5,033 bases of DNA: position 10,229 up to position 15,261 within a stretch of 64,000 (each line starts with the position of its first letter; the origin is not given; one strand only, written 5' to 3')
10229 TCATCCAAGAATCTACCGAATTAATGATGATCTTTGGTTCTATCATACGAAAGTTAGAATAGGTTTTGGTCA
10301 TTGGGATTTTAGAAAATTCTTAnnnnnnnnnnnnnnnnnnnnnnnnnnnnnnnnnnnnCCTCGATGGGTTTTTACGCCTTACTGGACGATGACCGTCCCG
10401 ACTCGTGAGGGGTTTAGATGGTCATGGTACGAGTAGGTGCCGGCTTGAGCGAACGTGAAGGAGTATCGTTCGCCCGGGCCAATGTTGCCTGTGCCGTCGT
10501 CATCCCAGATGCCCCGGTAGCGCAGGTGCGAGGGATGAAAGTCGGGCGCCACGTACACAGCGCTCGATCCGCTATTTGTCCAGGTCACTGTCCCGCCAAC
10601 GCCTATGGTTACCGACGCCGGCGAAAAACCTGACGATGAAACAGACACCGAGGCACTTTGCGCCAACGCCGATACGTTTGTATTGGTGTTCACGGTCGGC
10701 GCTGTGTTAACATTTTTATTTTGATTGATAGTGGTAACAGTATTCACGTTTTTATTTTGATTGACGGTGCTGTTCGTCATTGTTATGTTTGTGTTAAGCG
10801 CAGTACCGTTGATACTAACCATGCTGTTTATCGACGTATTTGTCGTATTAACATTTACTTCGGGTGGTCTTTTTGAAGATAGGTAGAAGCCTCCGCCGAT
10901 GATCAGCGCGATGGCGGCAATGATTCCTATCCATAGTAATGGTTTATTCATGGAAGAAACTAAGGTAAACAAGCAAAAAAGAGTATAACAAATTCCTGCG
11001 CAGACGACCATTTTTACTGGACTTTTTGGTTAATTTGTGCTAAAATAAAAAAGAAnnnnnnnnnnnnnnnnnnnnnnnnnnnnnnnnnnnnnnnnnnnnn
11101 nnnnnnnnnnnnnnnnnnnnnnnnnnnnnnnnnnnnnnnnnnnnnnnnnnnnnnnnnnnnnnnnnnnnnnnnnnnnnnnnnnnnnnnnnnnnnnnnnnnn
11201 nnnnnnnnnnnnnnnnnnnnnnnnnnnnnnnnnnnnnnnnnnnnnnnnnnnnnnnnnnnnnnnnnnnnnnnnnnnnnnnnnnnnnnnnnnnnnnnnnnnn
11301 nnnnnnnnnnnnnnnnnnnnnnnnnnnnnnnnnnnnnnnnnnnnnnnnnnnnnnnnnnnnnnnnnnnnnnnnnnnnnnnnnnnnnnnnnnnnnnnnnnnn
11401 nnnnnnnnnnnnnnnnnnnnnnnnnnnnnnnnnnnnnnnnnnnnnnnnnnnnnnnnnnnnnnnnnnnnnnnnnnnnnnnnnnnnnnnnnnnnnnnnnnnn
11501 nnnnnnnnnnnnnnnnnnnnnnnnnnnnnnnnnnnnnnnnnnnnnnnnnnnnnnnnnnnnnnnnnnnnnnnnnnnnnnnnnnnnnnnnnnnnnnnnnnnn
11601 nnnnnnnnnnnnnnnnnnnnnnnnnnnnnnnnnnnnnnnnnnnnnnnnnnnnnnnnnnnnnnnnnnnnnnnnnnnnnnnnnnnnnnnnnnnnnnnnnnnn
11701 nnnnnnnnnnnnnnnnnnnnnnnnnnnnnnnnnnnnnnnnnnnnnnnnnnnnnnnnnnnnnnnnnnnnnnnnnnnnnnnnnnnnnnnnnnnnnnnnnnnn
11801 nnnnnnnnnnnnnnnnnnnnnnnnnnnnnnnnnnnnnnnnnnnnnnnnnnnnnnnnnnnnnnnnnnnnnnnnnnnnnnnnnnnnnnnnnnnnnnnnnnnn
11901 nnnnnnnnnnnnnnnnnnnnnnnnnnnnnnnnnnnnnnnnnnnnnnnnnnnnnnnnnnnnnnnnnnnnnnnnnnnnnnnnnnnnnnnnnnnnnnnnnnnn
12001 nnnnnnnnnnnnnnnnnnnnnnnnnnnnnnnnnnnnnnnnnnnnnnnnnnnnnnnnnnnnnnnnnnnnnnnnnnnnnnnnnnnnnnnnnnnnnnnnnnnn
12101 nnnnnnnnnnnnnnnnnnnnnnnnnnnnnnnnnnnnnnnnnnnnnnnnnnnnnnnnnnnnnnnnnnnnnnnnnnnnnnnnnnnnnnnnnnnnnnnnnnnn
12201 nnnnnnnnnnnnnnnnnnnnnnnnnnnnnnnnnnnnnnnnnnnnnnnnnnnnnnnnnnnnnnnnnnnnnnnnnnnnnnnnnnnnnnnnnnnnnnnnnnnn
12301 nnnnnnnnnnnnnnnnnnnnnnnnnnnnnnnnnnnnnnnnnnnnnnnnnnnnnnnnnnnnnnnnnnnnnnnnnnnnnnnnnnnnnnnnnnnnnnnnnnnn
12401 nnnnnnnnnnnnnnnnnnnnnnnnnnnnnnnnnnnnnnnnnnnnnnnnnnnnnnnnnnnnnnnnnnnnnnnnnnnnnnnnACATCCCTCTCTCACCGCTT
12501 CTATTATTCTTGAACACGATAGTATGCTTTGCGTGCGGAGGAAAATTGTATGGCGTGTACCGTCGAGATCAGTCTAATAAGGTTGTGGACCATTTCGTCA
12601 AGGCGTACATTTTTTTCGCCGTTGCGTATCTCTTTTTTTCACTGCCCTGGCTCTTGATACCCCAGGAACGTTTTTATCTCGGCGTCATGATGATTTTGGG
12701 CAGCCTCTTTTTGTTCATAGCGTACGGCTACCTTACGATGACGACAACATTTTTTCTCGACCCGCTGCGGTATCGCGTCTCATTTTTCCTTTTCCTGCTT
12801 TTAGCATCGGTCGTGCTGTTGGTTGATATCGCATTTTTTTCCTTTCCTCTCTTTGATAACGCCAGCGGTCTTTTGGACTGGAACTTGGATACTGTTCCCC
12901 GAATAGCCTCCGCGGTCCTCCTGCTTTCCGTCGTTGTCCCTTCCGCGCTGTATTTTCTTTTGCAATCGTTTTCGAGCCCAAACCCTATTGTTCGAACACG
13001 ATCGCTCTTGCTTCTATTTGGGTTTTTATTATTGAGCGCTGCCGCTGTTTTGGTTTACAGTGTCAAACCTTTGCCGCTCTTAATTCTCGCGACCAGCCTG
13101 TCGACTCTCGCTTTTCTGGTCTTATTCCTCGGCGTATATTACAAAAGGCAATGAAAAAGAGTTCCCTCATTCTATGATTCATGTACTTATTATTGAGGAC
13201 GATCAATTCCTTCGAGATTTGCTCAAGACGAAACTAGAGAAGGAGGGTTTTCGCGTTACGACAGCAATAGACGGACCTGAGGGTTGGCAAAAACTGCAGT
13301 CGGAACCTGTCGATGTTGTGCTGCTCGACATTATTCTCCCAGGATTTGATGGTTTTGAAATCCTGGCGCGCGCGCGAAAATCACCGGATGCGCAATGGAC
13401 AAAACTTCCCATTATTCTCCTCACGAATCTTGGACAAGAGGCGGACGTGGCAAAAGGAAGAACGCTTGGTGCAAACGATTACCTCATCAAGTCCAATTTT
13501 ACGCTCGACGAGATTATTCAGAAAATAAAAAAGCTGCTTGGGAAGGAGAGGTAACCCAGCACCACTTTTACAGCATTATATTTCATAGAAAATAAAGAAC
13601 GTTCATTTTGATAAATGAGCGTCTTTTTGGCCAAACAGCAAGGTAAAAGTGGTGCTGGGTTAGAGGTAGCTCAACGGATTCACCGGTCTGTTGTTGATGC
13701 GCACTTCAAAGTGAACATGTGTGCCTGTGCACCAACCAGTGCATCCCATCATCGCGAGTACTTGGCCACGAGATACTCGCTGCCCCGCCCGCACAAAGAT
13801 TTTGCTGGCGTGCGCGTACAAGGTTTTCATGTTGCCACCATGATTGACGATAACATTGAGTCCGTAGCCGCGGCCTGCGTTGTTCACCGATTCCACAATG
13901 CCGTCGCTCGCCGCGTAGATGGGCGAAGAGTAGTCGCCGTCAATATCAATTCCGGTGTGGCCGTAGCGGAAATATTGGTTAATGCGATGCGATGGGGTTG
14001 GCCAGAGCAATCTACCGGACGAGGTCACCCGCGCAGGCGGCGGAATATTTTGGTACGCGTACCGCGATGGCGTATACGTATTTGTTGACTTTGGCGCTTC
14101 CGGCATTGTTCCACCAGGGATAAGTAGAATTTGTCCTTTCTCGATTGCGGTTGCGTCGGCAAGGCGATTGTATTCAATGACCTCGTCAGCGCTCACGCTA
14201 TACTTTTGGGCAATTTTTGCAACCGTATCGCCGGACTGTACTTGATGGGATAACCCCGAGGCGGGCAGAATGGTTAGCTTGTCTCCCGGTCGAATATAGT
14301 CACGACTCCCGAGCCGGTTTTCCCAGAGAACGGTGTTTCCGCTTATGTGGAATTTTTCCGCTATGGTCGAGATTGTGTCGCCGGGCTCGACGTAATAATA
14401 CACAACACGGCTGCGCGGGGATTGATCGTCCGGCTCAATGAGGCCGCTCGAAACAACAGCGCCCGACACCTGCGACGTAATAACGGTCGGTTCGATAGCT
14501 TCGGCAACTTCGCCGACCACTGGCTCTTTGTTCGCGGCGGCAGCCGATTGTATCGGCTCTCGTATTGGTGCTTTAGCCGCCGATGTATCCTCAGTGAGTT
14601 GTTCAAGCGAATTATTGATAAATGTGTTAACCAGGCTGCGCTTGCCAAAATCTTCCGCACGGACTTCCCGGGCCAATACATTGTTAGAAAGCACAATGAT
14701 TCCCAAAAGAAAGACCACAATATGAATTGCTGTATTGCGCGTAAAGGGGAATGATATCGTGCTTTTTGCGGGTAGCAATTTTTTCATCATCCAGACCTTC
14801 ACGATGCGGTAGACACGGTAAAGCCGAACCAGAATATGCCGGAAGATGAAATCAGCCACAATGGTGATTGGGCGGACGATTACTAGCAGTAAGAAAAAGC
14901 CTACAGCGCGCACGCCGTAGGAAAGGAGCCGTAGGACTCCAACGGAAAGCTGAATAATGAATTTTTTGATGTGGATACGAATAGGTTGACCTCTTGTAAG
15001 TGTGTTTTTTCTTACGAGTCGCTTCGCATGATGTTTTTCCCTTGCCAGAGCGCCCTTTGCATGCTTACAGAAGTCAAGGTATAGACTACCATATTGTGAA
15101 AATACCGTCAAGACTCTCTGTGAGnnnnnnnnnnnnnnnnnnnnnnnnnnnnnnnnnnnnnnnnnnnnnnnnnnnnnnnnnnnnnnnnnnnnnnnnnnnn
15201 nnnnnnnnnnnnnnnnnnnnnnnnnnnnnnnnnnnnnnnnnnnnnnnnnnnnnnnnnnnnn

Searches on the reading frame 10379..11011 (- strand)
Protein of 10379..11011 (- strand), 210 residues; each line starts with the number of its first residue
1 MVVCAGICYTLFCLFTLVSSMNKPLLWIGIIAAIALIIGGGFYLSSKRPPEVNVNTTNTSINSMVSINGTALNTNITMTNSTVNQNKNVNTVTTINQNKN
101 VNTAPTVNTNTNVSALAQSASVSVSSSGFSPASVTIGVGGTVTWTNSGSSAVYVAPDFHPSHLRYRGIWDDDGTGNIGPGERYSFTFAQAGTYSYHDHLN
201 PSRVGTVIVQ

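Call 60: search_protein_families(library=pfam, proteins=[window:10379-11011:-], max_evalue=0.001)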
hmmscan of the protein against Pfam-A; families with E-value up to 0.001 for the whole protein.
window:10379-11011:- (210 aa): 2 families
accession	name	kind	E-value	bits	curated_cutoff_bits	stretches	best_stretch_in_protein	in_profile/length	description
PF00127.26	Copper-bind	-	1.2e-05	26.1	21.2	1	128-196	13-83/99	Copper binding proteins, plastocyanin/azurin family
PF13473.12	Cupredoxin_1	-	1.9e-05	25.1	27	1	114-209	17-104/104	Cupredoxin-like domain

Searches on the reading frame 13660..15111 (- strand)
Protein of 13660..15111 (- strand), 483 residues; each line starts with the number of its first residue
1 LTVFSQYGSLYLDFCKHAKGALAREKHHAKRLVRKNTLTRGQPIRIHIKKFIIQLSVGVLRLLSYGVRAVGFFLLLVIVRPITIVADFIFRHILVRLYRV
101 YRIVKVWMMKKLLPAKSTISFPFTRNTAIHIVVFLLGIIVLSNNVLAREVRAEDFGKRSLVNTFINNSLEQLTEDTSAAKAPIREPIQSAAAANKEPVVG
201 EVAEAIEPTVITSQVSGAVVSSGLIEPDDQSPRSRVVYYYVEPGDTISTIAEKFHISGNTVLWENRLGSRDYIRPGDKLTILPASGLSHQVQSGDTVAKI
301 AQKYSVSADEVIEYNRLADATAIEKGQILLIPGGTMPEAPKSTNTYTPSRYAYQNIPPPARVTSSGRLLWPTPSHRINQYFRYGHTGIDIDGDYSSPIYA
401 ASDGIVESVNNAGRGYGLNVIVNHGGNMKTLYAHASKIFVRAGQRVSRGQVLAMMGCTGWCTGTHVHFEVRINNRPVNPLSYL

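Call 60: search_protein_families(library=pfam, proteins=[window:13660-15111:-], max_evalue=0.001)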
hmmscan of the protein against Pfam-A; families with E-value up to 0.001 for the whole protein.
window:13660-15111:- (483 aa): 4 families
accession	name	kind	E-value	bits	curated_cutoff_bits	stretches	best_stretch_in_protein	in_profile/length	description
PF01551.29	Peptidase_M23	-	2.3e-29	101.9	28.7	1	384-479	2-96/96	Peptidase family M23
PF01476.26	LysM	-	8.5e-20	70.9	20.9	2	289-332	1-43/43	LysM domain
PF23473.1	LysM3_LYK4_5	-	1.8e-11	44.4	29.3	1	239-273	5-38/48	LYK4/5 LysM3 domain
PF23446.1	LysM1_NFP_LYK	-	0.00019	22.7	36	0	295-332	16-54/60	NFP/LYK LysM1 domain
